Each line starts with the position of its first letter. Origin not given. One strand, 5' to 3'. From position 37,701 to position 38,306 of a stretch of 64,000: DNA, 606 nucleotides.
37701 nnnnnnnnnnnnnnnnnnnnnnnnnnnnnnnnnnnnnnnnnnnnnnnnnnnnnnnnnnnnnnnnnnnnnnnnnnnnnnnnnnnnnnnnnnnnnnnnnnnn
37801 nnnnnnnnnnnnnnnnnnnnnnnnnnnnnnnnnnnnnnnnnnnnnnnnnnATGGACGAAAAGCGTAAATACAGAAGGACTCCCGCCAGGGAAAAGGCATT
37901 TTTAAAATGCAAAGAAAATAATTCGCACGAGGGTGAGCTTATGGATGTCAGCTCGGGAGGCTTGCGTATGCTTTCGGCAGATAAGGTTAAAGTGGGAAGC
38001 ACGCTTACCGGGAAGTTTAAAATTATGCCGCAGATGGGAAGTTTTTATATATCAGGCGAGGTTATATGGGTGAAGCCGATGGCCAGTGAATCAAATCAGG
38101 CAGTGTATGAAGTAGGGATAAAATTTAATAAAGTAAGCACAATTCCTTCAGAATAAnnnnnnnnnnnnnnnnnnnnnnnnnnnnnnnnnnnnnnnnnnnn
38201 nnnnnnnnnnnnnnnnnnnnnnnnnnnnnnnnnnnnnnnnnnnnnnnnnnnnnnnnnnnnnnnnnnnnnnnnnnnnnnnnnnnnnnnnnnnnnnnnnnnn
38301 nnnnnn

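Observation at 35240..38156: ComFB-CheR fusion next to a REC-GGDEF (GGDDF) gene and a PilZ gene, with a second ComFB beside CheR at 62080-63203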

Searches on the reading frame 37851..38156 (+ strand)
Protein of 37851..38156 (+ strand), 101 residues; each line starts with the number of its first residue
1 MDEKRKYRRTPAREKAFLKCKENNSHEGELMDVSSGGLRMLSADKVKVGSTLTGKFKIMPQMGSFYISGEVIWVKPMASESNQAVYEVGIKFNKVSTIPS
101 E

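Call 3: search_protein_families(library=pfam, proteins=[window:37851-38156:+], max_evalue=0.01)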
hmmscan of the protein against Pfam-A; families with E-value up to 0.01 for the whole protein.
window:37851-38156:+ (101 aa): 1 family
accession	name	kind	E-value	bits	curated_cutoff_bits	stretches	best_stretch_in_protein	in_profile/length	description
PF07238.19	PilZ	-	4.3e-12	46.7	22.5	1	3-96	1-89/102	PilZ domain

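Call 4: search_protein_families(library=ncbifam, proteins=[window:37851-38156:+], max_evalue=0.01)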
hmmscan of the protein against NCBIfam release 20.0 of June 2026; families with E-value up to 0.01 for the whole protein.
window:37851-38156:+ (101 aa): 1 family
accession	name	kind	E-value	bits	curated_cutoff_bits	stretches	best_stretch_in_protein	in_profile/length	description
TIGR02266.1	gmx_TIGR02266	paralog_domain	4e-06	26.9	68.7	1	23-96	14-84/96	TIGR02266 family protein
